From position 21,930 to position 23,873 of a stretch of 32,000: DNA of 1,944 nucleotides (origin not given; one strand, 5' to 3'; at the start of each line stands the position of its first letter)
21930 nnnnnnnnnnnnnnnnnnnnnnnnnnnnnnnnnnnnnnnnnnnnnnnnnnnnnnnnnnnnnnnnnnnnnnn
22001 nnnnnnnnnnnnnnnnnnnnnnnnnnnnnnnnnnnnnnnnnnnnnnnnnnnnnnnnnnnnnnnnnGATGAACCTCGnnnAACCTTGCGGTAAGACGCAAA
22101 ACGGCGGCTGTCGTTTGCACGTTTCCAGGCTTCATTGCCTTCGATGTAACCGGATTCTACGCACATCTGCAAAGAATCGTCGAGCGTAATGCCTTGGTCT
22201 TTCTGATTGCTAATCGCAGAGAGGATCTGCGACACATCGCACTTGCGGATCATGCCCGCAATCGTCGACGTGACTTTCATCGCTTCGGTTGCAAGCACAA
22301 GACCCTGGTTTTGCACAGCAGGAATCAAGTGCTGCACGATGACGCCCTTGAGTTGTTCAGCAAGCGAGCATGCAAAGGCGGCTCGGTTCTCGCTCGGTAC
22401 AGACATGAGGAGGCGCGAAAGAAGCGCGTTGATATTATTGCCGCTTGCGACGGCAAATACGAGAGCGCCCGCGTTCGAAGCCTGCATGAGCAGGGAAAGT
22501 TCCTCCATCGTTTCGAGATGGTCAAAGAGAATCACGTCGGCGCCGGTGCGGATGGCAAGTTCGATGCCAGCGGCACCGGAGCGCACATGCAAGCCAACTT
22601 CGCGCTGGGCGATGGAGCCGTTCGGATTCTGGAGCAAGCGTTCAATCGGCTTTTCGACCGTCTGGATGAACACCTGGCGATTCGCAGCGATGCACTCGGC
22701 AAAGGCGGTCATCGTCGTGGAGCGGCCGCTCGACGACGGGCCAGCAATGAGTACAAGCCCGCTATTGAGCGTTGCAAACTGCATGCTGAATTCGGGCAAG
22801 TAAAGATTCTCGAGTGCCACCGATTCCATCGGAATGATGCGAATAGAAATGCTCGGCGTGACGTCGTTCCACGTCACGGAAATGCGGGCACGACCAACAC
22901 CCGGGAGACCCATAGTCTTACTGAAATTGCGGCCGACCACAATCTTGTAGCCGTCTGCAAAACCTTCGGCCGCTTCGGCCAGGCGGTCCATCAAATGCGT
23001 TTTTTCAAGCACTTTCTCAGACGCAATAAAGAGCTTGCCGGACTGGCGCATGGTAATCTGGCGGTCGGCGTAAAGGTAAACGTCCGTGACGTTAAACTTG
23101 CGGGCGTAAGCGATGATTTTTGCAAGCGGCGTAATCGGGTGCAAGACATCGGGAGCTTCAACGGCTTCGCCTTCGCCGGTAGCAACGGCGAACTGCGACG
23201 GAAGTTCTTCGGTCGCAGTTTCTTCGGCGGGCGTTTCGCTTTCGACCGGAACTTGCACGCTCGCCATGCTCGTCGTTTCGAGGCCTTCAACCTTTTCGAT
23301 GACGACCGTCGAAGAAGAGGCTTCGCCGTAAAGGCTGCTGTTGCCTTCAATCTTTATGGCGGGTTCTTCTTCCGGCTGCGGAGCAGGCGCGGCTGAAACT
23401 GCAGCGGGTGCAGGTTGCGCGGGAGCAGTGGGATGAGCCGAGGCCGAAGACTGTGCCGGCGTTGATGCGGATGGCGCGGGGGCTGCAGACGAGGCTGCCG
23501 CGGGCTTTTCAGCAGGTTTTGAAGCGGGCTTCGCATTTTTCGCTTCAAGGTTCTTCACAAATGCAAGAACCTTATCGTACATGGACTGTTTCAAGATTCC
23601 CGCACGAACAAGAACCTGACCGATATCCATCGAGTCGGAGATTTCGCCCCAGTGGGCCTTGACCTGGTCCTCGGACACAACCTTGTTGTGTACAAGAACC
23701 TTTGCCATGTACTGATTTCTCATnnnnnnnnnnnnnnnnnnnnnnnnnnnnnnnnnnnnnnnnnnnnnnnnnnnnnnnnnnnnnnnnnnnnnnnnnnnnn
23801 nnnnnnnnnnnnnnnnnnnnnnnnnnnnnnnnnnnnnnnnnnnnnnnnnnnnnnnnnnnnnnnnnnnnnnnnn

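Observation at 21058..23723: Two adjacent PilT-family paralogs have mutated catalytic signatures, one completely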

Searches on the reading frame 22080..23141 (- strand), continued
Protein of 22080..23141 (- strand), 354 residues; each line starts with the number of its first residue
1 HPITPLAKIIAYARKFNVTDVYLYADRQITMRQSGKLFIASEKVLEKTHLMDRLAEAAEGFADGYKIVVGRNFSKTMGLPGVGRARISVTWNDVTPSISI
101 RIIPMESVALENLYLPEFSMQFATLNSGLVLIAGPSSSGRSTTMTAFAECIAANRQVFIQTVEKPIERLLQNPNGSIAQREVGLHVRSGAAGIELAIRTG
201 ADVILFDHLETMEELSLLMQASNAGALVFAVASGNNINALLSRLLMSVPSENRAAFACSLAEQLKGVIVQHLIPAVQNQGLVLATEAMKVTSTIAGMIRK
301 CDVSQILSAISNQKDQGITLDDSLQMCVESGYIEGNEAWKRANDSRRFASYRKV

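Call 71: find_encoding_contigs(protein=P0502, flank=8000, max_places=1)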
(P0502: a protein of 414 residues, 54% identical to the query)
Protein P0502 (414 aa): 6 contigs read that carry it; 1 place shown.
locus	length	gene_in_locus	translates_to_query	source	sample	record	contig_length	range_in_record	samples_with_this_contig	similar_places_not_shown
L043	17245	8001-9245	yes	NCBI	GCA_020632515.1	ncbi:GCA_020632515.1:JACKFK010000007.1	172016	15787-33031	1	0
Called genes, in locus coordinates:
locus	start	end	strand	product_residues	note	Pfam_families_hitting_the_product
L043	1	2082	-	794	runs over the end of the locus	PF07719:TPR_2 (faint), PF13176:TPR_7 (faint), PF13424:TPR_12 (faint), PF13428:TPR_14 (faint), PF13432:TPR_16 (faint), PF13525:YfiO (faint), PF00515:TPR_1 (faint), PF09976:TPR_21 (faint), +6 more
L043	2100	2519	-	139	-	PF02472:ExbD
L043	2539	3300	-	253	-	PF01618:MotA_ExbB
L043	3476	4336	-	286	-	PF00892:EamA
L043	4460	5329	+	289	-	PF18306:LDcluster4, PF03641:Lysine_decarbox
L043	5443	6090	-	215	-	PF02798:GST_N, PF13417:GST_N_3, PF13409:GST_N_2, PF00043:GST_C, PF14497:GST_C_3 (weak)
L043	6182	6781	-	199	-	PF00440:TetR_N, PF16925:TetR_C_13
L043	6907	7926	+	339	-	PF01594:AI-2E_transport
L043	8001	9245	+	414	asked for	PF00437:T2SSE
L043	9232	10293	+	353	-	PF00437:T2SSE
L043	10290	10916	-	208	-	-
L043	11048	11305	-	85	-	-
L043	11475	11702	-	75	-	PF01809:YidD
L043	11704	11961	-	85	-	-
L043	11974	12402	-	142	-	PF13441:Gly-zipper_YMGG, PF05433:Rick_17kDa_Anti (weak), PF13488:Gly-zipper_Omp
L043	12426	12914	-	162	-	PF01502:PRA-CH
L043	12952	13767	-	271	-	PF00950:ABC-3, PF01032:FecCD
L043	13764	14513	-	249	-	PF02463:SMC_N, PF00005:ABC_tran, PF13304:AAA_21 (faint)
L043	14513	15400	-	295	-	PF01297:ZnuA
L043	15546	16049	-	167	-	PF00994:MoCF_biosynth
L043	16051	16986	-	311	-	PF02649:GCHY-1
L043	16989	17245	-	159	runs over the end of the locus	PF00293:NUDIX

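Call 75: search_protein_families(library=ncbifam, proteins=[L040:7001-8797:+, L040:8800-9861:+, L038:8984-10030:+, L039:9242-10324:+, L034:8001-9725:+, L034:9737-10771:+, L036:8001-9347:+, L036:9347-10417:+], max_evalue=1e-20)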
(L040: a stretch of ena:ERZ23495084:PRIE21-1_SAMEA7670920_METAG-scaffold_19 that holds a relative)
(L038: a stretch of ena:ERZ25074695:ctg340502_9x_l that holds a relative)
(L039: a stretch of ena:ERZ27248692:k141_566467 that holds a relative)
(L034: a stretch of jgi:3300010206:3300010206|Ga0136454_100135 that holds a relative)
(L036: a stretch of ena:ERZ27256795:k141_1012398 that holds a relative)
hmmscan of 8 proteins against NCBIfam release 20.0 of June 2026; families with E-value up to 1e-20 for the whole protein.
L040:7001-8797:+ (599 aa): 8 families
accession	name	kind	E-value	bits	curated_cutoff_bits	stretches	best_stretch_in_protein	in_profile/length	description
TIGR01420.1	pilT_fam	subfamily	1.2e-105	353.6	319.1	1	248-588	2-342/343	PilT/PilU family type 4a pilus ATPase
TIGR02538.1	type_IV_pilB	equivalog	1.4e-34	119.6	675.65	1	367-487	315-431/564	type IV-A pilus assembly ATPase PilB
TIGR02533.1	type_II_gspE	equivalog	2.3e-34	118.9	630.25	1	361-514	236-379/486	type II secretion system ATPase GspE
NF041000.1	ATPase_ComGA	equivalog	2.6e-34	118.5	300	1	363-515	123-266/267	competence type IV pilus ATPase ComGA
NF007755.0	PRK10436.1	equivalog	6.7e-34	117.3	617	1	247-514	88-355/465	type II secretion system protein GspE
TIGR02525.1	plasmid_TraJ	equivalog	9.2e-34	117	368.3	1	247-519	11-303/372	plasmid transfer ATPase TraJ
TIGR02524.1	dot_icm_DotB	equivalog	2.5e-32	112.5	463.3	1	250-552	8-322/358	Dot/Icm type IV secretion system ATPase DotB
NF053534.1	T4PilAsmATPsTfpB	equivalog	5.5e-31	107.6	850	1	361-514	329-472/584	type IV pilus assembly ATPase TfpB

L040:8800-9861:+ (354 aa): 8 families
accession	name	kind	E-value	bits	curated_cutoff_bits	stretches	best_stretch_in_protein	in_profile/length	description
TIGR01420.1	pilT_fam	subfamily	2.9e-121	404.9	319.1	1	4-344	2-341/343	PilT/PilU family type 4a pilus ATPase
TIGR02525.1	plasmid_TraJ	equivalog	9e-43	146.6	368.3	1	78-339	97-365/372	plasmid transfer ATPase TraJ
TIGR02533.1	type_II_gspE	equivalog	5.8e-34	117.6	630.25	1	115-273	230-381/486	type II secretion system ATPase GspE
TIGR02538.1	type_IV_pilB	equivalog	3.2e-32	111.9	675.65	1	4-245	185-432/564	type IV-A pilus assembly ATPase PilB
NF007755.0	PRK10436.1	equivalog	7e-31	107.4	617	1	4-274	89-358/465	type II secretion system protein GspE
TIGR02524.1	dot_icm_DotB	equivalog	3e-30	105.6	463.3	1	4-305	6-318/358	Dot/Icm type IV secretion system ATPase DotB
NF041000.1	ATPase_ComGA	equivalog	4.9e-29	101.2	300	1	116-272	119-266/267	competence type IV pilus ATPase ComGA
NF053534.1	T4PilAsmATPsTfpB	equivalog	9.3e-28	96.9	850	1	117-273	328-474/584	type IV pilus assembly ATPase TfpB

L038:8984-10030:+ (349 aa): 8 families
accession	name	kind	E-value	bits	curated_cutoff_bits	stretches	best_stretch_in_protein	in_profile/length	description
TIGR01420.1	pilT_fam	subfamily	6.2e-126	420.3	319.1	1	4-342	2-339/343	PilT/PilU family type 4a pilus ATPase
TIGR02525.1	plasmid_TraJ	equivalog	1.3e-42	146.2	368.3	1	97-289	121-316/372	plasmid transfer ATPase TraJ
TIGR02533.1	type_II_gspE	equivalog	1.4e-37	129.5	630.25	1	117-273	235-381/486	type II secretion system ATPase GspE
TIGR02524.1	dot_icm_DotB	equivalog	1.1e-36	126.7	463.3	1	4-309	6-322/358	Dot/Icm type IV secretion system ATPase DotB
TIGR02538.1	type_IV_pilB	equivalog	1.5e-35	122.9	675.65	1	121-246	312-433/564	type IV-A pilus assembly ATPase PilB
NF041000.1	ATPase_ComGA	equivalog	5.1e-32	110.9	300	1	113-272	116-266/267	competence type IV pilus ATPase ComGA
NF007755.0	PRK10436.1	equivalog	4.5e-31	108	617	1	106-273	196-357/465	type II secretion system protein GspE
NF053534.1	T4PilAsmATPsTfpB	equivalog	3.5e-30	104.9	850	1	116-273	327-474/584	type IV pilus assembly ATPase TfpB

L039:9242-10324:+ (361 aa): 8 families
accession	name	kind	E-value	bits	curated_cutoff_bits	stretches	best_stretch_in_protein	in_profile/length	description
TIGR01420.1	pilT_fam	subfamily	4.9e-120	400.9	319.1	1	5-343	3-341/343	PilT/PilU family type 4a pilus ATPase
TIGR02525.1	plasmid_TraJ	equivalog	4e-40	137.9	368.3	1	89-291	113-318/372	plasmid transfer ATPase TraJ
TIGR02533.1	type_II_gspE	equivalog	8.7e-36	123.6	630.25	1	91-244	203-358/486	type II secretion system ATPase GspE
NF041000.1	ATPase_ComGA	equivalog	6.2e-35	120.5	300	1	95-271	95-265/267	competence type IV pilus ATPase ComGA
TIGR02538.1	type_IV_pilB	equivalog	1e-34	120.1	675.65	1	120-273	311-454/564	type IV-A pilus assembly ATPase PilB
TIGR02524.1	dot_icm_DotB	equivalog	1.4e-34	119.8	463.3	1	8-288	10-302/358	Dot/Icm type IV secretion system ATPase DotB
NF007755.0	PRK10436.1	equivalog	1.9e-32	112.5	617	1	82-273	170-357/465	type II secretion system protein GspE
NF053534.1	T4PilAsmATPsTfpB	equivalog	5.6e-29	101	850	1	109-244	316-451/584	type IV pilus assembly ATPase TfpB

L034:8001-9725:+ (575 aa): 1 family
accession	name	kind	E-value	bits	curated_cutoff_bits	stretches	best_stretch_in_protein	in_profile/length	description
TIGR01420.1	pilT_fam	subfamily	2.2e-52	178.4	319.1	1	223-560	2-339/343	PilT/PilU family type 4a pilus ATPase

L034:9737-10771:+ (345 aa): 1 family
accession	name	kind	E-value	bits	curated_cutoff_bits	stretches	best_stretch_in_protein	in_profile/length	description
TIGR01420.1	pilT_fam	subfamily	2.3e-36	125.7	319.1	1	5-339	2-339/343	PilT/PilU family type 4a pilus ATPase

L036:8001-9347:+ (449 aa): 3 families
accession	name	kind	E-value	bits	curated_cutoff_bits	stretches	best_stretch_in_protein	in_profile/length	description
TIGR01420.1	pilT_fam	subfamily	6.6e-85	285.4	319.1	1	101-438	2-340/343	PilT/PilU family type 4a pilus ATPase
TIGR02525.1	plasmid_TraJ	equivalog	2.9e-24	85.7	368.3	1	188-374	116-306/372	plasmid transfer ATPase TraJ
NF007755.0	PRK10436.1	equivalog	3.4e-23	82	617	1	90-366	78-355/465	type II secretion system protein GspE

L036:9347-10417:+ (357 aa): 2 families
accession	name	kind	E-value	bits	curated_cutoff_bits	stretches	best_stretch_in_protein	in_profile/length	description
TIGR01420.1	pilT_fam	subfamily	6.3e-82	275.5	319.1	1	4-344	2-341/343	PilT/PilU family type 4a pilus ATPase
TIGR02524.1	dot_icm_DotB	equivalog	1.6e-22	80.2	463.3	1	91-306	100-319/358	Dot/Icm type IV secretion system ATPase DotB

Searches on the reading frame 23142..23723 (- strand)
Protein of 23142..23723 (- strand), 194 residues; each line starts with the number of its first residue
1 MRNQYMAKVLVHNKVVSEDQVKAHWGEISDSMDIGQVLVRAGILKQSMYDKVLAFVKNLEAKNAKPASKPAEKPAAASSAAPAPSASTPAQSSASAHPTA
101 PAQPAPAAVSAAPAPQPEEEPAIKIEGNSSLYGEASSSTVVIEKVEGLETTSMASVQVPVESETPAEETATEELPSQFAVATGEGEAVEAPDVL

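Call 25: search_protein_families(library=pfam, proteins=[window:23142-23723:-], max_evalue=10)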
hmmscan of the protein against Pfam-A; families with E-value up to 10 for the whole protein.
window:23142-23723:- (194 aa): 1 family
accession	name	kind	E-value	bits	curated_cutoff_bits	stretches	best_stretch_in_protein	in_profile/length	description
PF07793.16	DUF1631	-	0.33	9.8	33.7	1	33-106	196-263/741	Protein of unknown function (DUF1631)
